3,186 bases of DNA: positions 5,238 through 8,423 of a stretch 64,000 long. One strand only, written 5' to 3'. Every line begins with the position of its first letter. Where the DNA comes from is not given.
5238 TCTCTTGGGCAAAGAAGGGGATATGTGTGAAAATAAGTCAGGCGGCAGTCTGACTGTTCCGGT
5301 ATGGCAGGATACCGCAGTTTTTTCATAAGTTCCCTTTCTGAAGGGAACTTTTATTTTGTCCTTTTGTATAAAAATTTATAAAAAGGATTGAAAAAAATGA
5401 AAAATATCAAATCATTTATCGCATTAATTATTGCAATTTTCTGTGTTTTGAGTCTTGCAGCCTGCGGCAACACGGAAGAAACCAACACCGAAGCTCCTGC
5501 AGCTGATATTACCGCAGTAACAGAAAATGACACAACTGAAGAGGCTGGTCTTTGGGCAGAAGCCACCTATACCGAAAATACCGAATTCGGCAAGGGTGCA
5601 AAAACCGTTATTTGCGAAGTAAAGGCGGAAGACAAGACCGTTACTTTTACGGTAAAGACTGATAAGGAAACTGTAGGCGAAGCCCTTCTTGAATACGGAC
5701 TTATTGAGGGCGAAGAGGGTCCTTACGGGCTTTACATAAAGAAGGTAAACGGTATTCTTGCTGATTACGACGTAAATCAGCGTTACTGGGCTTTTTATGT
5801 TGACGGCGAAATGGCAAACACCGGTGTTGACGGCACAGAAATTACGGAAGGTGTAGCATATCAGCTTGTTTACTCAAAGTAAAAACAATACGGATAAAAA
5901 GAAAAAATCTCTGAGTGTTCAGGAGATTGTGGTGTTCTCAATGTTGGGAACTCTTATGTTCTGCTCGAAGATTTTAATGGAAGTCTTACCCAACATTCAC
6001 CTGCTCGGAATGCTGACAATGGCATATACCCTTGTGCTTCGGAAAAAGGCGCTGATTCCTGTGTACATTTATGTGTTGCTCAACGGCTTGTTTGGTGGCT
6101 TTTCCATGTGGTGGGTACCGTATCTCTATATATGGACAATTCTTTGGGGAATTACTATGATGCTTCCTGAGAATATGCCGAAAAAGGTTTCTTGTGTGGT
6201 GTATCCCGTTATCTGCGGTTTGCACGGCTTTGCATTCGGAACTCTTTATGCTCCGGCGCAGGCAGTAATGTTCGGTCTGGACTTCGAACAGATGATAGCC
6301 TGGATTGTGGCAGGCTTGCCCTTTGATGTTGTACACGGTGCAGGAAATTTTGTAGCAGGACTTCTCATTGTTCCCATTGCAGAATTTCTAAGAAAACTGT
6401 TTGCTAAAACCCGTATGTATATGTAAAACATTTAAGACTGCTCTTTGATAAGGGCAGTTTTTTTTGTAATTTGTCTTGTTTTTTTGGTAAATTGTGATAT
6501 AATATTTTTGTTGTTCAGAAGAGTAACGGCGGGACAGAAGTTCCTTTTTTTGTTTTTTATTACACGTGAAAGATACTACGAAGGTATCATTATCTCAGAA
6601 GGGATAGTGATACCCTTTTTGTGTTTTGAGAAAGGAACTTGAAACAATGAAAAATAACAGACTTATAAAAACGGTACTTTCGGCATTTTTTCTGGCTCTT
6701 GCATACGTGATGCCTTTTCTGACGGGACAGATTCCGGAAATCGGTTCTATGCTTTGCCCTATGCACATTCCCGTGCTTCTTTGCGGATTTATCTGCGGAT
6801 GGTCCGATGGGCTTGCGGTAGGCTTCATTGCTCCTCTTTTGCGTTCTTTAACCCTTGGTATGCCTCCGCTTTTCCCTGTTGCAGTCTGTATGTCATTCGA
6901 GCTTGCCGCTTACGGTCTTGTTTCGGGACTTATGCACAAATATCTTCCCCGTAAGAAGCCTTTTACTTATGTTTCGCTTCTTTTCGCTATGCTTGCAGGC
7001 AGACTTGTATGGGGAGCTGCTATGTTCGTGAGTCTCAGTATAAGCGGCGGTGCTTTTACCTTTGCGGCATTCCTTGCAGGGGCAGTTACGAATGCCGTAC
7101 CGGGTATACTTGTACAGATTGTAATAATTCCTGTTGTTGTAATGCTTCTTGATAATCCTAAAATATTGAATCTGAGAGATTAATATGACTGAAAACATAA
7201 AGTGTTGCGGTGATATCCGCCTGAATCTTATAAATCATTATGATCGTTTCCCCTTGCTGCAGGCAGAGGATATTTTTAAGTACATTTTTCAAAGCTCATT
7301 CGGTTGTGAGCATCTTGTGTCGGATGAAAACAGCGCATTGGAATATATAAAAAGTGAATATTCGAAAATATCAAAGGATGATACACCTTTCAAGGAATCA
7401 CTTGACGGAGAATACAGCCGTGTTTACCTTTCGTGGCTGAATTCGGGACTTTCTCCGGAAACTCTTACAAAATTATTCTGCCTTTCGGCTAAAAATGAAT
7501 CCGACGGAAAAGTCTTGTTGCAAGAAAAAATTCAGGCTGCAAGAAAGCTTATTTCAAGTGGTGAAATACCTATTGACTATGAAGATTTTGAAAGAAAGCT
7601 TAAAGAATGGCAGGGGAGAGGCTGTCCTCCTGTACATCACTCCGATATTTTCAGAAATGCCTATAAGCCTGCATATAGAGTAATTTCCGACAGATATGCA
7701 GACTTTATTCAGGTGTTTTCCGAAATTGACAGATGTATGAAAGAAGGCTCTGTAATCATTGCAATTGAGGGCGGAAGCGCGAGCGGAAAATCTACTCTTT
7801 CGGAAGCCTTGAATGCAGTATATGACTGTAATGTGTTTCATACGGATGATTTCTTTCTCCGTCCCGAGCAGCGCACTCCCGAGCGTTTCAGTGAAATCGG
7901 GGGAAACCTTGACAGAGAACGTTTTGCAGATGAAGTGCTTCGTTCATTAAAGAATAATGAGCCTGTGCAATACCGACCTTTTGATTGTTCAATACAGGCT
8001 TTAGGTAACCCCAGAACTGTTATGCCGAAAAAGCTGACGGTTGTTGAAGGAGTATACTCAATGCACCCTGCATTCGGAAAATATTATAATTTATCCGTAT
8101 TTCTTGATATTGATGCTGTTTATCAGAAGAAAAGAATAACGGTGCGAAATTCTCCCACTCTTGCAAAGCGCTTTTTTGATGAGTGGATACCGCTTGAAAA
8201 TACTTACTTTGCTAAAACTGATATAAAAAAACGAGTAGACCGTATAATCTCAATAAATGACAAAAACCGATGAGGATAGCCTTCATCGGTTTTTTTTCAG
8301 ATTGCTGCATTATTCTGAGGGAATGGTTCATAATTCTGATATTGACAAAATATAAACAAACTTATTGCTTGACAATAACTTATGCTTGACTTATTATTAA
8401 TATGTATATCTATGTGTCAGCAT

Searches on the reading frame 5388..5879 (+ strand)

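Call 74: search_protein_families(library=pfam, proteins=[window:5388-5879:+], max_evalue=0.01)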
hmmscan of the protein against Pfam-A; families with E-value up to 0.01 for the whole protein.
window:5388-5879:+ (164 aa): 1 family
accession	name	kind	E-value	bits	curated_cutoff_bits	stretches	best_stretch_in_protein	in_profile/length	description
PF14478.12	DUF4430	-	5.7e-11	43.1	23.8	1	94-155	2-63/72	Domain of unknown function (DUF4430)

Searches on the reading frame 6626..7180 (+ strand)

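Call 74: search_protein_families(library=pfam, proteins=[window:6626-7180:+], max_evalue=0.01)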
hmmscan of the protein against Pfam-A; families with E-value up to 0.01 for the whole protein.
window:6626-7180:+ (185 aa): 4 families
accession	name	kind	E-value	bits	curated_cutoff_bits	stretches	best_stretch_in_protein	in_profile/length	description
PF12822.12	ECF_trnsprt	-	1e-15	58.6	30.7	1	17-172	4-169/169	ECF transporter, substrate-specific component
PF07155.17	ECF-ribofla_trS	-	8.3e-07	29.6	26.7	1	14-172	5-168/172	ECF-type riboflavin transporter, S component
PF07694.17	5TM-5TMR_LYT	-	2.7e-05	24.3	24.6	1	8-173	10-164/169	5TMR of 5TMR-LYT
PF09515.15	Thia_YuaJ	-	0.00016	22.2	25.8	1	19-144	4-131/177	Thiamine transporter protein (Thia_YuaJ)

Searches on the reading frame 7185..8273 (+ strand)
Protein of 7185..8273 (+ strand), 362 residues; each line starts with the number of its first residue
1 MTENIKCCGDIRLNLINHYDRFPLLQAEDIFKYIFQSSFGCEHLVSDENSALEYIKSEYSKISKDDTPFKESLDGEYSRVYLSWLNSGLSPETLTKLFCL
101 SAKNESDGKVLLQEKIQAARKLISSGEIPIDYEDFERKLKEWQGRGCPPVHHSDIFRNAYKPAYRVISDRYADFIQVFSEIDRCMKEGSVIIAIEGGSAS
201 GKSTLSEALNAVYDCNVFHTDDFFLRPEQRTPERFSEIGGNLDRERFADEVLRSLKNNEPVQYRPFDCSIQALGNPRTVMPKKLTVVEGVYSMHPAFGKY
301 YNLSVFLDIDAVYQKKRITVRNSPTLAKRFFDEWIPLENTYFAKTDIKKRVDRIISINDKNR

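Call 3: search_protein_families(library=pfam, proteins=[window:7185-8273:+], max_evalue=1)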
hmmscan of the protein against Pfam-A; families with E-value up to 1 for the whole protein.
window:7185-8273:+ (362 aa): 11 families
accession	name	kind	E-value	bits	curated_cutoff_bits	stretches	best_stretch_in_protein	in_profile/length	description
PF00485.24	PRK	-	8e-05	23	22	1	191-311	1-139/196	Phosphoribulokinase / Uridine kinase family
PF01121.26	CoaE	-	0.0056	16.8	27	1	191-223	2-33/180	Dephospho-CoA kinase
PF07931.18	CPT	-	0.0069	16.6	22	1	191-223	3-37/172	Chloramphenicol phosphotransferase-like protein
PF13555.12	AAA_29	-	0.021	15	27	1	191-213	24-46/61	P-loop containing region of AAA domain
PF02223.23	Thymidylate_kin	-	0.08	13.1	27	0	194-232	1-37/185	Thymidylate kinase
PF02224.24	Cytidylate_kin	-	0.092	12.9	26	1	192-222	1-31/211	Cytidylate kinase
PF13521.12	AAA_28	-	0.098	13.3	27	1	192-218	2-28/164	AAA domain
PF01712.25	dNK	-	0.11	12.7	27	1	192-219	1-28/203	Deoxynucleoside kinase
PF13304.12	AAA_21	-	0.15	12.5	27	0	193-262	3-73/304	AAA domain, putative AbiEii toxin, Type IV TA system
PF09818.15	ABC_ATPase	-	0.22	10.9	23.2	1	187-213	79-104/283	P-loop domain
PF13671.12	AAA_33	-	0.29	11.8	27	1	192-227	2-37/143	AAA domain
